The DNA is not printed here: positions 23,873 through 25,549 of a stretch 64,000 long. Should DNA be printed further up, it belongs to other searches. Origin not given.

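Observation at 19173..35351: Sixteen-gene glycan operon interleaving three B12-binding radical SAM enzymes, three SAM methyltransferases and seven GT4 transferases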

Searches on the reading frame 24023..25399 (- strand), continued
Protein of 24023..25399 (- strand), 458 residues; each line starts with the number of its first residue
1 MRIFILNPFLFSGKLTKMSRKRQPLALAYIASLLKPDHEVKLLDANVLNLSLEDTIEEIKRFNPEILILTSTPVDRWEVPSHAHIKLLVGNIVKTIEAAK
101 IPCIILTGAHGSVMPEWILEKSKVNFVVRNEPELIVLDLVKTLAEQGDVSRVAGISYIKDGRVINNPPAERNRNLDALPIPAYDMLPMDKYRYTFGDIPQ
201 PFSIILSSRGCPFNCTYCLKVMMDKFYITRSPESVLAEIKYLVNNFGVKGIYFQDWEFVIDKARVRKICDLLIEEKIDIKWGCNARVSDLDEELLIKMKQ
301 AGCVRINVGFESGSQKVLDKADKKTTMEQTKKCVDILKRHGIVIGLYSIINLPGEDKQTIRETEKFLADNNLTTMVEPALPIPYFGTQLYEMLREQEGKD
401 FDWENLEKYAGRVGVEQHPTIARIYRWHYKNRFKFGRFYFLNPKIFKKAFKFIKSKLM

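Call 13: find_encoding_contigs(protein=P0103, flank=10000, max_places=2)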
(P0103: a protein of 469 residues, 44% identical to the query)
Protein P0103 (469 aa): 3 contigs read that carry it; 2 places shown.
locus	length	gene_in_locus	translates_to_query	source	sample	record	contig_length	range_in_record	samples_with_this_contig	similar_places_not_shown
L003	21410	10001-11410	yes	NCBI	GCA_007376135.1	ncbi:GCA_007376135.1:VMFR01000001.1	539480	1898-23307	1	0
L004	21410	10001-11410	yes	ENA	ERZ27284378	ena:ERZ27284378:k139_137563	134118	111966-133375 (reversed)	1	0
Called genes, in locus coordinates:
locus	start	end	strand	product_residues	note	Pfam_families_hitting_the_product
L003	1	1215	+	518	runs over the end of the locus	PF02366:PMT (weak), PF13231:PMT_2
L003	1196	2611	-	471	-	PF09852:DUF2079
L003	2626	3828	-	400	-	PF13433:Peripla_BP_5, PF13458:Peripla_BP_6, PF01094:ANF_receptor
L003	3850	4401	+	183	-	-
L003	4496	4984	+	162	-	PF07610:DUF1573 (weak), PF22544:HYDIN_VesB_CFA65-like_Ig (faint)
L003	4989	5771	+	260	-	-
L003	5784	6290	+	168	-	-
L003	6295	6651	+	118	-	PF00085:Thioredoxin (weak)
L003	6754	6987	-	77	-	-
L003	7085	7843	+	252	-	-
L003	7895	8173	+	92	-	-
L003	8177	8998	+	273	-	PF13192:Thioredoxin_3 (faint)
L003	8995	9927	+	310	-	-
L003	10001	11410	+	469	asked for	PF02310:B12-binding, PF04055:Radical_SAM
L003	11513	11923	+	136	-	PF00072:Response_reg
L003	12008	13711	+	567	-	PF05157:MshEN, PF00437:T2SSE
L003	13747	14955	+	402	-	PF28597:T2SSF_N, PF00482:T2SSF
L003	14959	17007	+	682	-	PF11104:PilM_2, PF06723:MreB_Mbl (faint), PF14450:FtsA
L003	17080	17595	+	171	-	PF07963:N_methyl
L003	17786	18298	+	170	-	PF01965:DJ-1_PfpI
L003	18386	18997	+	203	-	PF00081:Sod_Fe_N, PF02777:Sod_Fe_C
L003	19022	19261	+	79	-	PF00462:Glutaredoxin, PF13417:GST_N_3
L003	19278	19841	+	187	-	PF00085:Thioredoxin (weak), PF00578:AhpC-TSA (faint), PF13098:Thioredoxin_2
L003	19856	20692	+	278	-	PF02683:DsbD_TM, PF13386:DsbD_2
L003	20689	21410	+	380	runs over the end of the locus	PF00578:AhpC-TSA, PF08534:Redoxin, PF13905:Thioredoxin_8 (weak), PF17991:Thioredoxin_10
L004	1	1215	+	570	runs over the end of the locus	PF02366:PMT (weak), PF13231:PMT_2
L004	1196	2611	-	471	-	PF09852:DUF2079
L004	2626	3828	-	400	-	PF13433:Peripla_BP_5, PF13458:Peripla_BP_6, PF01094:ANF_receptor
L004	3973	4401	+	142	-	-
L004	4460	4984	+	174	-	PF07610:DUF1573 (weak), PF22544:HYDIN_VesB_CFA65-like_Ig (faint)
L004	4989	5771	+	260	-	-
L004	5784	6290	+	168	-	-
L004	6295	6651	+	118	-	PF00085:Thioredoxin (weak)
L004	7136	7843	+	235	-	-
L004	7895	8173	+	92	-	-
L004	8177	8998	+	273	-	PF13192:Thioredoxin_3 (faint)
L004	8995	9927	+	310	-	-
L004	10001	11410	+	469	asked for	PF02310:B12-binding, PF04055:Radical_SAM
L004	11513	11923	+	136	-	PF00072:Response_reg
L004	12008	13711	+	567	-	PF05157:MshEN, PF00437:T2SSE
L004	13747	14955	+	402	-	PF28597:T2SSF_N, PF00482:T2SSF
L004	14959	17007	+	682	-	PF11104:PilM_2, PF06723:MreB_Mbl (faint), PF14450:FtsA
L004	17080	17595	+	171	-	PF07963:N_methyl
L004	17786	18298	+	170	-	PF01965:DJ-1_PfpI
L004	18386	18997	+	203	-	PF00081:Sod_Fe_N, PF02777:Sod_Fe_C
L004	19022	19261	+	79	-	PF00462:Glutaredoxin, PF13417:GST_N_3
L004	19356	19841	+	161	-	PF00085:Thioredoxin (weak), PF00578:AhpC-TSA (faint), PF13098:Thioredoxin_2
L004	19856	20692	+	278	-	PF02683:DsbD_TM, PF13386:DsbD_2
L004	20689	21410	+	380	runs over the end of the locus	PF00578:AhpC-TSA, PF08534:Redoxin, PF13905:Thioredoxin_8 (weak), PF17991:Thioredoxin_10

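Call 14: find_encoding_contigs(protein=P0115, flank=10000, max_places=2)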
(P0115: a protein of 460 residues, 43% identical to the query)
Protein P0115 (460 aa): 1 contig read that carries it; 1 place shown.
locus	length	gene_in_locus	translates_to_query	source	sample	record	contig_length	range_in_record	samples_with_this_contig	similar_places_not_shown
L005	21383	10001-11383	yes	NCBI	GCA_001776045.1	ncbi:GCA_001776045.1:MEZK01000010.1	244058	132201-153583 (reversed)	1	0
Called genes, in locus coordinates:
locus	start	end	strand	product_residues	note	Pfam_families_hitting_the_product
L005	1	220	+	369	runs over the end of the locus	PF13439:Glyco_transf_4, PF13579:Glyco_trans_4_4, PF00534:Glycos_transf_1, PF13692:Glyco_trans_1_4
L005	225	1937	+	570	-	-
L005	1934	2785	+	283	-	-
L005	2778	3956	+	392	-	PF20706:GT4-conflict (weak), PF00534:Glycos_transf_1, PF13692:Glyco_trans_1_4, PF13524:Glyco_trans_1_2 (weak)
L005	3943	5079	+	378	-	PF00534:Glycos_transf_1, PF13692:Glyco_trans_1_4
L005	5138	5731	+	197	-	PF13489:Methyltransf_23, PF13847:Methyltransf_31 (faint), PF08241:Methyltransf_11, PF13649:Methyltransf_25 (faint), PF08242:Methyltransf_12 (weak)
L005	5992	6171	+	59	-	-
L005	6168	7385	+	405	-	-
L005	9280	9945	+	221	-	PF13489:Methyltransf_23, PF08241:Methyltransf_11, PF08242:Methyltransf_12 (weak), PF13649:Methyltransf_25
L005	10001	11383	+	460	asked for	PF02310:B12-binding, PF04055:Radical_SAM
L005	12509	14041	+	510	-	PF13231:PMT_2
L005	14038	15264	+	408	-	PF13439:Glyco_transf_4, PF13579:Glyco_trans_4_4, PF00534:Glycos_transf_1, PF13692:Glyco_trans_1_4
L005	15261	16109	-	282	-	PF00535:Glycos_transf_2, PF10111:Glyco_tranf_2_2 (weak)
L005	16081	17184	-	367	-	PF13439:Glyco_transf_4, PF20706:GT4-conflict (weak), PF00534:Glycos_transf_1, PF13692:Glyco_trans_1_4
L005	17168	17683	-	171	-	-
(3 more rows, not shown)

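Call 24: find_related_loci(query=A1, collection=genome_contigs, flank=10000)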
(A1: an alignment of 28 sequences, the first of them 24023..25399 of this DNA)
Query A1 (458 aa) in genome_contigs; peptide patterns used: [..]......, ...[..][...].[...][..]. (x = any residue, [..] = any of these).
600 stretches matched a pattern (row limit reached: there are more); 571 encode a relative of the query (tblastn E <= 1e-3); the best 80 are kept; 80 distinct loci.
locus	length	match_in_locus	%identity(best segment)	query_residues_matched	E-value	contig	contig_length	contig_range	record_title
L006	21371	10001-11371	62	1-457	0e+0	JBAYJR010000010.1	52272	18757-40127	MAG: Candidatus Buchananbacteria bacterium isolate SO_2016_GW1_60 scaffold01268_OW334_2016, whole genome shotgun sequenc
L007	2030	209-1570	63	1-454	0e+0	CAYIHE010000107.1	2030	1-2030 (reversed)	MAG TPA_asm: uncultured Gammaproteobacteria bacterium isolate ERP119705_co20_215 genome assembly, contig: NODE_118133_le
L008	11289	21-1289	48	20-446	1e-132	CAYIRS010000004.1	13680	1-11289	MAG TPA_asm: uncultured Gammaproteobacteria bacterium isolate ERP119705_co25_105 genome assembly, contig: NODE_3449_leng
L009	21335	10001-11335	37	1-454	1e-94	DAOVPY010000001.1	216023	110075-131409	MAG TPA_asm: Candidatus Nealsonbacteria bacterium isolate CSMAG_1561 CSMAG_1561_k141_1392210_length_216023_cov_36.1927,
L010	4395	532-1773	32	1-394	1e-62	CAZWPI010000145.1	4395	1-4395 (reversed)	MAG TPA_asm: uncultured Candidatus Bathyarchaeia archaeon isolate binchicken_co294_180 genome assembly, contig: NODE_158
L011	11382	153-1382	36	13-410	2e-62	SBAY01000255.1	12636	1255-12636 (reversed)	MAG: Nitrospira sp. isolate Bin_21_1 Hy_contig25347, whole genome shotgun sequence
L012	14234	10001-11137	33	1-393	2e-62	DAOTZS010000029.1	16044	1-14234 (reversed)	MAG TPA_asm: Anaerolineae bacterium isolate H6_552 k131_1163375, whole genome shotgun sequence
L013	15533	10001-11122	32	24-407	4e-62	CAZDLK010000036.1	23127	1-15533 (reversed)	MAG TPA_asm: uncultured Candidatus Bathyarchaeia archaeon isolate binchicken_co27_437 genome assembly, contig: NODE_3908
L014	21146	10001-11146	33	1-391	5e-62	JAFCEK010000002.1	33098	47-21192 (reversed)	MAG: Candidatus Aenigmatarchaeota archaeon isolate Meg22_1214_Bin_103 Meg22_1214_Bin_103_scaffold_3149, whole genome sho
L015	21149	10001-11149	32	1-396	2e-61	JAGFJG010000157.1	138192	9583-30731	MAG: Caldilineales bacterium isolate mag.17 k127_2343336, whole genome shotgun sequence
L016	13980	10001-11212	36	24-429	8e-61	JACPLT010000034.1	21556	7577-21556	MAG: Candidatus Pacearchaeota archaeon isolate NC_groundwater_528_Ag_S-0.1um_33_10 S35_SO-1_scaffold_416851, whole genom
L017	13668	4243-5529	32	1-440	5e-60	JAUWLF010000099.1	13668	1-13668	MAG: Chloroflexota bacterium isolate CSMAG_2365 CSMAG_2365_k141_1883197_length_13668_cov_14.6225, whole genome shotgun s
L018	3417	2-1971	34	24-396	1e-59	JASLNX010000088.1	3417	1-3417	MAG: archaeon isolate Arabian11_MAG_21 c_000000859689, whole genome shotgun sequence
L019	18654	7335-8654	32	1-451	2e-59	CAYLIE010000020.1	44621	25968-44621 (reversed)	MAG TPA_asm: uncultured Anaerolineales bacterium isolate binchicken_co294_77 genome assembly, contig: NODE_1238_length_4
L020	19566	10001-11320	31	1-451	3e-59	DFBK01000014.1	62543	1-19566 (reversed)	MAG TPA_asm: Anaerolineales bacterium UBA3082 UBA3082_contig_3345, whole genome shotgun sequence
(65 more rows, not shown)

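Call 33: find_related_loci(query=window:24023-25399:-, collection=metagenome_contigs, flank=10000)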
Query window:24023-25399:- (458 aa) in metagenome_contigs; peptide patterns used: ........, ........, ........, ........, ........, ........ (x = any residue, [..] = any of these).
194 stretches matched a pattern; 37 encode a relative of the query (tblastn E <= 1e-3); 36 distinct loci.
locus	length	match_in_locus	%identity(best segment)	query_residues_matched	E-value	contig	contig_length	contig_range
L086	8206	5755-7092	74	1-446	0e+0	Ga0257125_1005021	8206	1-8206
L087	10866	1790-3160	67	1-457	0e+0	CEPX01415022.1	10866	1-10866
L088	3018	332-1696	67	1-454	0e+0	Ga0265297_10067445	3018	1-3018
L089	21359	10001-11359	68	1-453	0e+0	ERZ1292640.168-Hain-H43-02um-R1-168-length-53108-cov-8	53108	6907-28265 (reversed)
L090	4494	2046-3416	65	1-457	0e+0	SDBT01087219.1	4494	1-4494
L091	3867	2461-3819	66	1-451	0e+0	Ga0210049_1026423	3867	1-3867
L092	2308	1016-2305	67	1-430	0e+0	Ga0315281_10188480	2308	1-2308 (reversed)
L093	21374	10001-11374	64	1-457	0e+0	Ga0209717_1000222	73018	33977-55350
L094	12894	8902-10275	63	1-457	0e+0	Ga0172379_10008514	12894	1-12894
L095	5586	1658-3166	58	1-455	0e+0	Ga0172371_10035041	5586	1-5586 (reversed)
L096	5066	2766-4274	58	1-455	0e+0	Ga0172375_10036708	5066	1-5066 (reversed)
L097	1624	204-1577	58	1-457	0e+0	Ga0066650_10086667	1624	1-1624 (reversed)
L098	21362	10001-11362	68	1-457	0e+0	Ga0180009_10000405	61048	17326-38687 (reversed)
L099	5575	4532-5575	64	1-348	2e-157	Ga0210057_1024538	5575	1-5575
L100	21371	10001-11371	62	1-457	0e+0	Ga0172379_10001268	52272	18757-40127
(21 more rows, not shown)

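Call 46: predict_structure(alignment_id=A1)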
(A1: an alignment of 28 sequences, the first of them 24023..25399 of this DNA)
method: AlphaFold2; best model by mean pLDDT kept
length: 458 residues; sequences in the alignment: 28
mean_pLDDT: 90.1   pTM: 0.89
mean pLDDT of the five models: 90.1, 89.4, 88.9, 88.3, 87.5
residues with pLDDT >= 90: 301; 70-90: 134; 50-70: 23; < 50: 0
segments of 3 or more residues with pLDDT < 50: none
pLDDT, mean of each block of 10 residues (from residue 1): 84 67 92 97 91 91 92 59 72 88 89 88 92 95 96 96 94 92 96 93 93 86 82 98 98 91 97 97 93 96 94 93 92 95 92 95 95 85 89 94 83 92 94 92 85 77
secondary structure, 60 per line:
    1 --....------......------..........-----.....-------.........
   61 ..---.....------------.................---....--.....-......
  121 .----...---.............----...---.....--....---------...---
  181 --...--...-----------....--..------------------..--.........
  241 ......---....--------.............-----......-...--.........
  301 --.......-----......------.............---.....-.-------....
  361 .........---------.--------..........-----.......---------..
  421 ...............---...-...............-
elements in order: E3-6 H13-18 H25-34 E40-44 H52-62 E66-70 H83-99 E103-106 H109-113 H115-121 E126-128 H132-144 E155-159 E162-165 E202-205 H232-246 E250-253 H262-274 E280-285 H292-300 E303-309 H315-320 H327-339 E343-347 H357-369 H388-397 H403-409 H419-435 H443-457

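Call 49: fold_search(model_id=the predicted structure, library=pdb)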
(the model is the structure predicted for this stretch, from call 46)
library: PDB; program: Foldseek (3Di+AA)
matches with E <= 10: 1824; with E <= 0.001: 120
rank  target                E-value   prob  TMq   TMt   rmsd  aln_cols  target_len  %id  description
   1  6wte_A                8.3e-22  1.00  0.68  0.56   7.1       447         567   18  Structure of radical S-adenosylmethionine methyltransferase, TsrM, from Kitasatospora setae with cobalamin and [4Fe-4S (released 2020-12-23)
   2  6wtf_A                9.9e-22  1.00  0.66  0.57   5.6       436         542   18  Structure of radical S-adenosylmethionine methyltransferase, TsrM, from Kitasatospora setae with tryptophan substrate  (released 2020-12-23)
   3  6wtf_B                1.5e-21  1.00  0.67  0.58   5.8       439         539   18  Structure of radical S-adenosylmethionine methyltransferase, TsrM, from Kitasatospora setae with tryptophan substrate  (released 2020-12-23)
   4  6fd2_A                3.5e-21  1.00  0.74  0.75   4.8       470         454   18  Radical SAM 1,2-diol dehydratase AprD4 in complex with its substrate paromamine (released 2018-01-17)
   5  6wte_B                5.1e-21  1.00  0.66  0.58   6.6       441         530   19  Structure of radical S-adenosylmethionine methyltransferase, TsrM, from Kitasatospora setae with cobalamin and [4Fe-4S (released 2020-12-23)
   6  6fd2_B                1.4e-20  1.00  0.69  0.70   5.0       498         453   19  Radical SAM 1,2-diol dehydratase AprD4 in complex with its substrate paromamine (released 2018-01-17)
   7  5ul4                  7.2e-20  1.00  0.65  0.42  12.5       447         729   22  Structure of Cobalamin-dependent S-adenosylmethionine radical enzyme OxsB with aqua-cobalamin and S-adenosylmethionine b (released 2017-04-19)
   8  5ul3                  1.5e-19  1.00  0.64  0.42  12.3       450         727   21  Structure of Cobalamin-dependent S-adenosylmethionine radical enzyme OxsB with aqua-cobalamin bound (released 2017-04-19)
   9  5ul2                  8.0e-19  1.00  0.63  0.41  12.6       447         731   22  Structure of Apo, SeMet-labeled Cobalamin-dependent S-adenosylmethionine radical enzyme OxsB (released 2017-04-19)
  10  9n1b                  2.4e-18  1.00  0.64  0.48   5.6       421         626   15  Crystal structure of CysS from Corallococcus sp. CA054B with 5'-deoxyadenosine, methionine, and pantetheinylated 3-metho (released 2026-01-28)
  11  9ccb                  3.6e-18  1.00  0.59  0.64   8.9       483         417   16  X-ray crystal structure of methyl-coenzyme M reductase glutamine methylase (MgmA) from Methanothermobacter marburgensis  (released 2025-01-01)
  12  9n1d                  9.5e-18  1.00  0.62  0.47   5.9       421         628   16  Crystal structure of CysS from Corallococcus sp. CA054B with 5'-deoxyadenosine and methionine bound (released 2026-01-28)
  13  9n1c                  3.4e-17  1.00  0.62  0.47   5.9       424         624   16  Crystal structure of CysS from Corallococcus sp. CA054B with 5'-deoxyadenosine, methionine, and pantetheinylated 3-ethox (released 2026-01-28)
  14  9a6d_A                1.8e-14  1.00  0.59  0.60   6.2       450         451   16  Integrative model of MTAB-YVFG by crosslinking MS and deep learning (released 2024-09-18)
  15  7kdy_A                2.0e-14  1.00  0.64  0.46   5.8       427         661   14  Crystal structure of Streptomyces tokunonesis TokK with hydroxycobalamin, 5'-deoxyadenosine, methionine, and (2R)-pant (released 2022-01-12)
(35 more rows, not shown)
